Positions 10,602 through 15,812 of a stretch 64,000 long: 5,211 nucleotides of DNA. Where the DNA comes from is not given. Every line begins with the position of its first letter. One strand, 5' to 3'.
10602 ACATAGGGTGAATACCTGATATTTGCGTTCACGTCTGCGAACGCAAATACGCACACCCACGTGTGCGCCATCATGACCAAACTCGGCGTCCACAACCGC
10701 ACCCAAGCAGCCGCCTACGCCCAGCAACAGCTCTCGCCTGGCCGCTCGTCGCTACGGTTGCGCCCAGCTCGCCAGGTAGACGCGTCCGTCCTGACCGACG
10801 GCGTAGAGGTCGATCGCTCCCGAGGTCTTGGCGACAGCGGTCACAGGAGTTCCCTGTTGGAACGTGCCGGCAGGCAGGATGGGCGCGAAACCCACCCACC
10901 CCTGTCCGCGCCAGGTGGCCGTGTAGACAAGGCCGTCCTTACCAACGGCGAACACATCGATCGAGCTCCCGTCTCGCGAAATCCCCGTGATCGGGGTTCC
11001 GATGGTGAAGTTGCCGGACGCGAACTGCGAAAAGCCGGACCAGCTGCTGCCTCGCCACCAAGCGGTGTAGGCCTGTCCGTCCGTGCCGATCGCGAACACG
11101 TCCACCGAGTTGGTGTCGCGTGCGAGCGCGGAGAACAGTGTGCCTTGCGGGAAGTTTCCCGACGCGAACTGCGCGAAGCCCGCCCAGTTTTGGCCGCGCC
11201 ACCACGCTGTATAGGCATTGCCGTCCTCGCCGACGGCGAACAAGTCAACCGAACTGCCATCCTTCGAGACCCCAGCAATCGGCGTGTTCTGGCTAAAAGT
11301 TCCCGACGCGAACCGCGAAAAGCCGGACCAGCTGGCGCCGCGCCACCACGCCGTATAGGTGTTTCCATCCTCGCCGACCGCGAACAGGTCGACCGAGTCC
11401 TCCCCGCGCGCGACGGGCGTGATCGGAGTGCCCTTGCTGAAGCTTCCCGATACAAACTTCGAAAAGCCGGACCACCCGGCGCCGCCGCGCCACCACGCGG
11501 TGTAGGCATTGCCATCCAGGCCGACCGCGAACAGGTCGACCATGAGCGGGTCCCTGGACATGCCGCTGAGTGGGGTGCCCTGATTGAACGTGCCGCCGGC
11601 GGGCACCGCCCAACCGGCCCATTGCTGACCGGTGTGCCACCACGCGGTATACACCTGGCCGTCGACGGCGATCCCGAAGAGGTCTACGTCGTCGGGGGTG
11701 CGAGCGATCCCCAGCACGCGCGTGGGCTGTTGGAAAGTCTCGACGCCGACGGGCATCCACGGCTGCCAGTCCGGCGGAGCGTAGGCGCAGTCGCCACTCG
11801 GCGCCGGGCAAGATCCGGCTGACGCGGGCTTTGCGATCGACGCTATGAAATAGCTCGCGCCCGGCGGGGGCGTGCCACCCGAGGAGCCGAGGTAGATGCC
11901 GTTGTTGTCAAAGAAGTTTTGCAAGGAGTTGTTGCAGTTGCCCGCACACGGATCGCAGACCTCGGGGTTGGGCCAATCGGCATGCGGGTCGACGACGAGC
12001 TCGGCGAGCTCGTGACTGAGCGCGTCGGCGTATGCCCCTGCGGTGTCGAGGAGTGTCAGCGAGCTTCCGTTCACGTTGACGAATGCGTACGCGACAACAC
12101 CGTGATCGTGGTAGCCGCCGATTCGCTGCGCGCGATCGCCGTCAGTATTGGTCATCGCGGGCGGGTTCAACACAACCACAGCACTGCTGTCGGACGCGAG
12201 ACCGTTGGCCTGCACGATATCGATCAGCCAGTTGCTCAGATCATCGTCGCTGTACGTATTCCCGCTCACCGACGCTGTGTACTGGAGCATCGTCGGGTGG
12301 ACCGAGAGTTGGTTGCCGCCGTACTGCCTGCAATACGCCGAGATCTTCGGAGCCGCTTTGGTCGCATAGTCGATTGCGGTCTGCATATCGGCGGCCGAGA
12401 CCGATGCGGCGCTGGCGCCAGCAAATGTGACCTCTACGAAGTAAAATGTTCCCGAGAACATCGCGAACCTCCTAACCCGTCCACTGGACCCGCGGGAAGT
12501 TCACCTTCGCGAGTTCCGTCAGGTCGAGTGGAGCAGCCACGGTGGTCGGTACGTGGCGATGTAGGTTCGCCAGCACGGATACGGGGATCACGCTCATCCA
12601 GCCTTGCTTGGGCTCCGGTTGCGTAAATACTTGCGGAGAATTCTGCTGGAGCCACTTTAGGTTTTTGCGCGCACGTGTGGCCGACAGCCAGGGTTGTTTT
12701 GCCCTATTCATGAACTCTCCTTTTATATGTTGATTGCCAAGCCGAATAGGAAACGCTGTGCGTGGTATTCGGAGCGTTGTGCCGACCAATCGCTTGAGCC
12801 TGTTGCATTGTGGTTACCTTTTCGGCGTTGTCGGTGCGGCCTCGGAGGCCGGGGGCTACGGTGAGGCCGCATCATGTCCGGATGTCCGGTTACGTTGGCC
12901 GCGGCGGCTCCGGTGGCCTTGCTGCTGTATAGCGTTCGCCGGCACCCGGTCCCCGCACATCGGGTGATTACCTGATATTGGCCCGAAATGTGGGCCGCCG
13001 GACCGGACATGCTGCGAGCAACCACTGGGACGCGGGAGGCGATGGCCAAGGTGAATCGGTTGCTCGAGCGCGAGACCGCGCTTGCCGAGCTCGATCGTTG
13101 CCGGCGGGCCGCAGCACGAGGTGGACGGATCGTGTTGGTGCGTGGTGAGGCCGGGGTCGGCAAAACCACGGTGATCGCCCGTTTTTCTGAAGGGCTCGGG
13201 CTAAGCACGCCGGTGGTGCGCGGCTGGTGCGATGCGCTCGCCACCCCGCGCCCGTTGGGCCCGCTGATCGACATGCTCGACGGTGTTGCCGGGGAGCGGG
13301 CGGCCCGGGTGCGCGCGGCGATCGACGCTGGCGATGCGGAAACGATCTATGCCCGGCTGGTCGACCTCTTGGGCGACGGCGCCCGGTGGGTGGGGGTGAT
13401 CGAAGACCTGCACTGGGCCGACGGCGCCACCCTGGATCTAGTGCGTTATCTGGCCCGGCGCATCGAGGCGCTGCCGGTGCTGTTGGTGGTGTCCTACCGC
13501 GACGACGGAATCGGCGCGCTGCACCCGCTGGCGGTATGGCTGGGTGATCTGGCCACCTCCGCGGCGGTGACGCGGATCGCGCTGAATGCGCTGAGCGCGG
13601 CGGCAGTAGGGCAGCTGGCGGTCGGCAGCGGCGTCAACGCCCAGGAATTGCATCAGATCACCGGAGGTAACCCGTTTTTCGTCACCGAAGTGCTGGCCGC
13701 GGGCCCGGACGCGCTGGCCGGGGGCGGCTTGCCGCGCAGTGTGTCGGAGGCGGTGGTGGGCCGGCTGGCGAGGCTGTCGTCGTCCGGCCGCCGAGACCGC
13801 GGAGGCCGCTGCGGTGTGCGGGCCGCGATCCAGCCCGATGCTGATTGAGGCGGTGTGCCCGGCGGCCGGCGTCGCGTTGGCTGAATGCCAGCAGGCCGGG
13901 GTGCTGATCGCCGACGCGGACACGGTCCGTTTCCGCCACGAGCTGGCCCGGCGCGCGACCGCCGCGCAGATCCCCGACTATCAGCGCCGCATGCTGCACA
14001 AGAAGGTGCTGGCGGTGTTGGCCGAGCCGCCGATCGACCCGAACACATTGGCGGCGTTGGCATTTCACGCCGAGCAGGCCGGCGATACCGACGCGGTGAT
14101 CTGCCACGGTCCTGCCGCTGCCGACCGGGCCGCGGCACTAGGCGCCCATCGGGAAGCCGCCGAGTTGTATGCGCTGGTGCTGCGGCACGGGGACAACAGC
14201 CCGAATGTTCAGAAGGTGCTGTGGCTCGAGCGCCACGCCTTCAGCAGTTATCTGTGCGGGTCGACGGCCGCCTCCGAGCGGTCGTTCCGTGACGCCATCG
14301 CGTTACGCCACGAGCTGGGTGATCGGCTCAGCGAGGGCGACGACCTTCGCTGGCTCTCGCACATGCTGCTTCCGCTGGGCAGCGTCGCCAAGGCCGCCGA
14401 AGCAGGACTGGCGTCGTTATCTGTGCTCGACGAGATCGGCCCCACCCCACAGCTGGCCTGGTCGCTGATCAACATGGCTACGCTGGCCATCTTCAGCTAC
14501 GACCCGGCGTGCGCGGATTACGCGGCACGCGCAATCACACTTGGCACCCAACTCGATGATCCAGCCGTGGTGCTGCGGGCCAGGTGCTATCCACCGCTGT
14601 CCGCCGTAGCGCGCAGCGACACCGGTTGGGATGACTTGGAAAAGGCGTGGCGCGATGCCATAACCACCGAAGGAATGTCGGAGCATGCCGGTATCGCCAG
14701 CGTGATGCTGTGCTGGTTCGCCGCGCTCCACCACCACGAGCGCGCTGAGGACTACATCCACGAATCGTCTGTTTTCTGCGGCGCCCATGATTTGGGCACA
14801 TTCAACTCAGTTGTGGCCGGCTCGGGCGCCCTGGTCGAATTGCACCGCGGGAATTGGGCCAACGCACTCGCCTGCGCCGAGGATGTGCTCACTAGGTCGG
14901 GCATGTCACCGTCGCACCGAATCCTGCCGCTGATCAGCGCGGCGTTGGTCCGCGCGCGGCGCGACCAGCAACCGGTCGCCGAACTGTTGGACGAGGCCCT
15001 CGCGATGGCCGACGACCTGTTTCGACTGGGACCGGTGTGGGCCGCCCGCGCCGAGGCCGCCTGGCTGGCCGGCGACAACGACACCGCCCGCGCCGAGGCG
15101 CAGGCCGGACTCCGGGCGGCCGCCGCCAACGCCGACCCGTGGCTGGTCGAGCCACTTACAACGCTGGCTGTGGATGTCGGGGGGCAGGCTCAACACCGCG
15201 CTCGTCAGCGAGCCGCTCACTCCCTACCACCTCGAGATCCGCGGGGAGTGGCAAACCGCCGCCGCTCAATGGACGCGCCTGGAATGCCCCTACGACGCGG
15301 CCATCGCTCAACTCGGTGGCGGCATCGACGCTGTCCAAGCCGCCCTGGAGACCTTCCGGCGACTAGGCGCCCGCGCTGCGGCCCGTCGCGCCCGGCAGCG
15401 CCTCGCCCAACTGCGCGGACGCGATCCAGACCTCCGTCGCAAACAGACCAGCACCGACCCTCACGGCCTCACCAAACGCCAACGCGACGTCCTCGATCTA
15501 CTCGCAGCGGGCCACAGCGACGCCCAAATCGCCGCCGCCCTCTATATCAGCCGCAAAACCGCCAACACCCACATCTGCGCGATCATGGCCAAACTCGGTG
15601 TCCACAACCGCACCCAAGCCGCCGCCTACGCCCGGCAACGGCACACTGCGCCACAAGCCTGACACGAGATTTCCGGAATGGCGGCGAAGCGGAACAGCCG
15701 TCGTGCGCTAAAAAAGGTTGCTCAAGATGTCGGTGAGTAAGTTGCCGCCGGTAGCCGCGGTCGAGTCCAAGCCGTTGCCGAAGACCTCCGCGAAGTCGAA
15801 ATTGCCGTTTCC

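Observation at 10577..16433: Conserved 21-bp box repeated three times between exported-protein genes and LuxR regulators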

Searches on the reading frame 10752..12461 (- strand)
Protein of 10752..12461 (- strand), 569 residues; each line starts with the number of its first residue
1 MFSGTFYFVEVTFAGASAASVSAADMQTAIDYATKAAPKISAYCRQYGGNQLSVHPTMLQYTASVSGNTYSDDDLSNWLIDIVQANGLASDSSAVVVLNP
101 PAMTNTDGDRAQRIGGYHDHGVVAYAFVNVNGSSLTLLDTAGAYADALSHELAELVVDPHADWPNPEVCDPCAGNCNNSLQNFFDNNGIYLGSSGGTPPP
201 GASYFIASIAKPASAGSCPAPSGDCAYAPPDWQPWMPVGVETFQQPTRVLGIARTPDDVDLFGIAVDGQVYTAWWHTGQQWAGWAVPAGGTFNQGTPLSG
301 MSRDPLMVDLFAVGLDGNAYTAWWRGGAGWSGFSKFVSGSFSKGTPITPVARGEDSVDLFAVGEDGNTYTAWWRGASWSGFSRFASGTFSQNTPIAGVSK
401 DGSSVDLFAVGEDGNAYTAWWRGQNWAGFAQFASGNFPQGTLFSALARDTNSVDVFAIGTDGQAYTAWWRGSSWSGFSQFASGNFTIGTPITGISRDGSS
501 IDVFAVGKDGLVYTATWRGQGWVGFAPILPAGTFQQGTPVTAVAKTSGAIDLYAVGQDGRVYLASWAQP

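Call 9: search_protein_families(library=pfam, proteins=[window:10752-12461:-], max_evalue=0.01)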
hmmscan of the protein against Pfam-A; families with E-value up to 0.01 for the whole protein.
window:10752-12461:- (569 aa): 1 family
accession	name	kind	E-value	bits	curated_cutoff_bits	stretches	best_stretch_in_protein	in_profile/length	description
PF13953.12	PapC_C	-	0.00045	20.4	27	0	539-565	13-39/66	PapC C-terminal domain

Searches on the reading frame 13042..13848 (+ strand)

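Call 9: search_protein_families(library=pfam, proteins=[window:13042-13848:+], max_evalue=0.01)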
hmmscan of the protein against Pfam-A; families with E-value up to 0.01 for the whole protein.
window:13042-13848:+ (268 aa): 6 families
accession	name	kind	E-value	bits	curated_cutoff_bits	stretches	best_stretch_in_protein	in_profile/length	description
PF13191.12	AAA_16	-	1.9e-19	71.2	32.6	1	6-149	1-167/167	AAA ATPase domain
PF13401.12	AAA_22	-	1.5e-05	25.8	27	1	27-150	4-122/130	AAA domain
PF13604.12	AAA_30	-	0.00051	20.3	27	0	20-51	10-41/191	AAA domain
PF25199.1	nSTAND_NTPase5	-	0.0012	19.1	34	1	16-49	28-62/145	Novel STAND NTPase 5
PF05729.18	NACHT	-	0.0091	16.3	26.7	0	29-51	1-23/167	NACHT domain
PF02367.23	TsaE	-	0.0092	16.4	26.6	0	18-58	11-51/128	Threonylcarbamoyl adenosine biosynthesis protein TsaE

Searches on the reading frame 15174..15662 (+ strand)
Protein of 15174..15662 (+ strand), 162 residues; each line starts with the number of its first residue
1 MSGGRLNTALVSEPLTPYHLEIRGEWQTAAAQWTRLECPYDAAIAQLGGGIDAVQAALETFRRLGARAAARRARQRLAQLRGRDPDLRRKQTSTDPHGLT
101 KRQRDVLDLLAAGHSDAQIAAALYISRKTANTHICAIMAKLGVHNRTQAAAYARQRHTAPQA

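Call 9: search_protein_families(library=pfam, proteins=[window:15174-15662:+], max_evalue=0.01)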
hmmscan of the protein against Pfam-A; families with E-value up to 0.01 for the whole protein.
window:15174-15662:+ (162 aa): 4 families
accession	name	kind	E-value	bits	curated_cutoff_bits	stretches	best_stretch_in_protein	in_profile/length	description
PF00196.25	GerE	-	3.3e-18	65.5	23.5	1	99-153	3-57/57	Bacterial regulatory proteins, luxR family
PF13384.12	HTH_23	-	0.0021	18.2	24.6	1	102-130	7-34/50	Homeodomain-like domain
PF08281.18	Sigma70_r4_2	-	0.0027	17.8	25.7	1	99-141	11-54/54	Sigma-70, region 4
PF13551.12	HTH_29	-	0.0069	16.9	28.1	0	106-134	4-33/64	Winged helix-turn helix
